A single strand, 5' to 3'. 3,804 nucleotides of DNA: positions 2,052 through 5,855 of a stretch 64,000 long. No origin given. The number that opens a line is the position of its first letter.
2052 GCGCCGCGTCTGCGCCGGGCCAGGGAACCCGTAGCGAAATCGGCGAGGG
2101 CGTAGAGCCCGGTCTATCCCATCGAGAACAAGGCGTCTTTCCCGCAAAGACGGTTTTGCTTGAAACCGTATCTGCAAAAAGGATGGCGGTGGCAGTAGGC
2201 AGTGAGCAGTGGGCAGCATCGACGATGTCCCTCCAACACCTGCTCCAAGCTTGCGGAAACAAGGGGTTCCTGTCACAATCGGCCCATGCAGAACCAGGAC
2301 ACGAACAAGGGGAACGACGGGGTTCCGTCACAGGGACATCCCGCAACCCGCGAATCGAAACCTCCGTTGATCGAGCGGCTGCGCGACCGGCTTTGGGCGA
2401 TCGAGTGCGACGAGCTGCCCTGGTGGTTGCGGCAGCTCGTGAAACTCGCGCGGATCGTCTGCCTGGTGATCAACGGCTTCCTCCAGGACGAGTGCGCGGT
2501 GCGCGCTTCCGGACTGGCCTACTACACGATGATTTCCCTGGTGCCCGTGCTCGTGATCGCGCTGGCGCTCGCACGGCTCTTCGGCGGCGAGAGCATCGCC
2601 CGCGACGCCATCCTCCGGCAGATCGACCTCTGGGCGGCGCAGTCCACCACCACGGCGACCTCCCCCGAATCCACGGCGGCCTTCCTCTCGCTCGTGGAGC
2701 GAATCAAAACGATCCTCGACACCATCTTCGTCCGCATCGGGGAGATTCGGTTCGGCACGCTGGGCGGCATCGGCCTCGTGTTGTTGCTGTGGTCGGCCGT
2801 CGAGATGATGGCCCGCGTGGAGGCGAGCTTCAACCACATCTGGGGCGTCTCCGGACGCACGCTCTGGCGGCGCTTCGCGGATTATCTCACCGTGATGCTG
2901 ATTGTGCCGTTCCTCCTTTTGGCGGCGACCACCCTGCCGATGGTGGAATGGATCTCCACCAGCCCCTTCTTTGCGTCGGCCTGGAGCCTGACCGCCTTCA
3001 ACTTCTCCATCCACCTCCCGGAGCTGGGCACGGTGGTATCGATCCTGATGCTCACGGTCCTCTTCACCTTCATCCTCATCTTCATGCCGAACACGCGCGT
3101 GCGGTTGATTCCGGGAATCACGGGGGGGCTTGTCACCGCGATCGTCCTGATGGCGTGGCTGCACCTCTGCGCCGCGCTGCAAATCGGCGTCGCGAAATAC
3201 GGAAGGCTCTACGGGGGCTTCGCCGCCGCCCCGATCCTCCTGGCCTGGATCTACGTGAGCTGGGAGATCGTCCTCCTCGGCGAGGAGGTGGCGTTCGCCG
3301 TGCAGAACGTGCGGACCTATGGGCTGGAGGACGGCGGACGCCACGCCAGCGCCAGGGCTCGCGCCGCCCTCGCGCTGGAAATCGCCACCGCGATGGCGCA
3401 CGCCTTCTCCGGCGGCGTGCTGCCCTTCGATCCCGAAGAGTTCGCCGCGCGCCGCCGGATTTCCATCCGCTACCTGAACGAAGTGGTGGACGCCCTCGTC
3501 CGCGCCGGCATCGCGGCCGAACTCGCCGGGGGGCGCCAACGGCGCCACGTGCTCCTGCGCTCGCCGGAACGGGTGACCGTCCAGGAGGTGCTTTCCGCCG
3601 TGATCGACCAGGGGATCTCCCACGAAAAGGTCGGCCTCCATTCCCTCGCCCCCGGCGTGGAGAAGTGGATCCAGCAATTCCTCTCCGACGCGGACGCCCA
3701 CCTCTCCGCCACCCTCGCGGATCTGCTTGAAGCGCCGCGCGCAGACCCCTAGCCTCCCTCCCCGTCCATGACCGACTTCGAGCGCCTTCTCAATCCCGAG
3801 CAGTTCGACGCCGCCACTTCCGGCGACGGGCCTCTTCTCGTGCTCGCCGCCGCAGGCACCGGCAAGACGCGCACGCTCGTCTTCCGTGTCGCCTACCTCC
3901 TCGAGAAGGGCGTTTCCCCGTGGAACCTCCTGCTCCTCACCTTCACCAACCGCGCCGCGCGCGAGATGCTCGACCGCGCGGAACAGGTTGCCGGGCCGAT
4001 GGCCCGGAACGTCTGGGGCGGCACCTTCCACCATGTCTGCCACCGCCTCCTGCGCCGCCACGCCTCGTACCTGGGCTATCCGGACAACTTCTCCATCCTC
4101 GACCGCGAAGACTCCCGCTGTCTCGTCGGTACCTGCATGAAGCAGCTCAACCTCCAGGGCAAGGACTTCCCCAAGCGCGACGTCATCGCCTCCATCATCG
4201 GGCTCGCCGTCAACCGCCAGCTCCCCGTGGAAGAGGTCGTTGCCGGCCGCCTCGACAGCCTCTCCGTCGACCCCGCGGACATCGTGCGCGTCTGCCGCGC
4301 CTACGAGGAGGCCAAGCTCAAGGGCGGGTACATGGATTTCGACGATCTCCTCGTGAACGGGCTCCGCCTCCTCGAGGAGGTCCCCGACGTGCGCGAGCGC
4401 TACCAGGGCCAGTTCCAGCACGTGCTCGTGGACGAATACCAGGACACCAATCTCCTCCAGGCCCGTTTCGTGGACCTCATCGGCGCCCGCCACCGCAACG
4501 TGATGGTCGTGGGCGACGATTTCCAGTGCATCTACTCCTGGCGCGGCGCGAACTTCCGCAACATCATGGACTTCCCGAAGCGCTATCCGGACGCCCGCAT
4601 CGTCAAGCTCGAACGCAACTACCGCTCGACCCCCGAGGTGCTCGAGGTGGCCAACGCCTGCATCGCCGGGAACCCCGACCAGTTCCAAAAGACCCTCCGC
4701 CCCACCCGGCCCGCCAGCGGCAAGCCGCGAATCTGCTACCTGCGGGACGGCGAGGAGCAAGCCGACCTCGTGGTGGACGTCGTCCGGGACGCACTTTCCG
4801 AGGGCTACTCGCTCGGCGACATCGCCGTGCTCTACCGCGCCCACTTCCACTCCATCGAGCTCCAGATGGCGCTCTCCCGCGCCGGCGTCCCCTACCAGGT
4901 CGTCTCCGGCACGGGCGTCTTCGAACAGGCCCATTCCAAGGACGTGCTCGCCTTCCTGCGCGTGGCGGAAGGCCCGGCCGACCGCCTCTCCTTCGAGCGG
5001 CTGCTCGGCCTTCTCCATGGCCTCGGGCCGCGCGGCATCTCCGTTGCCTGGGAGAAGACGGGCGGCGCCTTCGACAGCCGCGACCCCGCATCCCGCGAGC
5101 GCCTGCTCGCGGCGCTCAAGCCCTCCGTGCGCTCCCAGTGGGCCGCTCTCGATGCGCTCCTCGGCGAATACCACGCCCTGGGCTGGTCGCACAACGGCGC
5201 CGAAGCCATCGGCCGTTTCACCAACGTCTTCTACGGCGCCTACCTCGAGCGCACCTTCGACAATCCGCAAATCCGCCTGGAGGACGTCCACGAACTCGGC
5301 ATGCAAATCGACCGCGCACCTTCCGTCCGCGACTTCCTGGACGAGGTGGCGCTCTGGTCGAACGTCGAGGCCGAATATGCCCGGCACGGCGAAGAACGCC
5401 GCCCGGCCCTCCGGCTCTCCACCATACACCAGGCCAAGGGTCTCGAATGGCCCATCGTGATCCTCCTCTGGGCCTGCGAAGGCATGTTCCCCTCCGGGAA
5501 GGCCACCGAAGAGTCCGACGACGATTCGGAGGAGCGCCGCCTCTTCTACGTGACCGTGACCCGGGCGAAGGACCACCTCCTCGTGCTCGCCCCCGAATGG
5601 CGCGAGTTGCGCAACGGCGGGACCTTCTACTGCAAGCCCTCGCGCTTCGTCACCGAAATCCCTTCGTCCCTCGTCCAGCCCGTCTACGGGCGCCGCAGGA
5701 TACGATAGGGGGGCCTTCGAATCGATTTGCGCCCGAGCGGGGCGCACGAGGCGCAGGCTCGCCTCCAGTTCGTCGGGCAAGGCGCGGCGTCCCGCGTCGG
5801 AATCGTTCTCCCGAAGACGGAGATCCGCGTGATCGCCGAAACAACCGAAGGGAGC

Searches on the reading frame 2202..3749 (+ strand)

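Call 64: search_protein_families(library=pfam, proteins=[window:2202-3749:+], max_evalue=0.001)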
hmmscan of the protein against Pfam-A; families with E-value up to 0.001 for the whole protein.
window:2202-3749:+ (516 aa): 2 families
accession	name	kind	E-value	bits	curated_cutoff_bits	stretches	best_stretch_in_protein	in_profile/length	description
PF03631.20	Virul_fac_BrkB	-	2.2e-42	145.9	33.7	1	95-369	2-257/259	Virulence factor BrkB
PF02082.26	Rrf2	-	0.00078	20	30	0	408-505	23-121/132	Iron-dependent Transcriptional regulator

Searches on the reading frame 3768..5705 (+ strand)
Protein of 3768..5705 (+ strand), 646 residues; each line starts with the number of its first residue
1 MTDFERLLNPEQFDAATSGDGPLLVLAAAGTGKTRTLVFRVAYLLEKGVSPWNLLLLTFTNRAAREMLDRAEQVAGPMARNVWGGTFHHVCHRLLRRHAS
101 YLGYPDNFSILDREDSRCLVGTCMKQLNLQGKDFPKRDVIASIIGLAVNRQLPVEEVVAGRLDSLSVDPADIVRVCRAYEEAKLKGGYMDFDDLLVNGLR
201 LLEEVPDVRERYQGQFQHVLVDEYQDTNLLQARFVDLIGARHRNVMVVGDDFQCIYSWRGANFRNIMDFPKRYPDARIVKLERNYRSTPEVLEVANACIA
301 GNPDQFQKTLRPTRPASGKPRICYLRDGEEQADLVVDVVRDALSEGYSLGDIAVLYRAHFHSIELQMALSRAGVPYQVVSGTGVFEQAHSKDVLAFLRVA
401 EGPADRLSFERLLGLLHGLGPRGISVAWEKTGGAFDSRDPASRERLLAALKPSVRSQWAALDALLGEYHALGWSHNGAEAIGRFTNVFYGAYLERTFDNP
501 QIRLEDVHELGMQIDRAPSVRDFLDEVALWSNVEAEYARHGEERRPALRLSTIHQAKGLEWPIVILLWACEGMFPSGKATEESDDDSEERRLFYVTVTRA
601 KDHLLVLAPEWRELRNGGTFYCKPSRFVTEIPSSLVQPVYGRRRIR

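Call 64: search_protein_families(library=pfam, proteins=[window:3768-5705:+], max_evalue=0.001)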
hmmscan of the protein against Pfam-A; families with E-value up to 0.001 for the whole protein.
window:3768-5705:+ (646 aa): 6 families
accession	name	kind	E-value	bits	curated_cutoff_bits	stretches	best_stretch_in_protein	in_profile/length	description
PF00580.27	UvrD-helicase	-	2e-71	241.3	23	1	8-274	1-271/271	UvrD/REP helicase N-terminal domain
PF13361.12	UvrD_C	-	2.9e-45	155.6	25.6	2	279-414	1-137/350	UvrD-like helicase C-terminal domain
PF13245.12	AAA_19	-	2.8e-18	66.8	25.1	1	19-257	10-132/134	AAA domain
PF13538.12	UvrD_C_2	-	6e-11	42.5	27.4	1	549-606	3-51/52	UvrD-like helicase C-terminal domain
PF13604.12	AAA_30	-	1.8e-07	31.5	27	0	9-72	3-67/191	AAA domain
PF01443.25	Viral_helicase1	-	4.3e-06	27.2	21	0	526-607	161-227/228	Viral superfamily 1 RNA helicase core domain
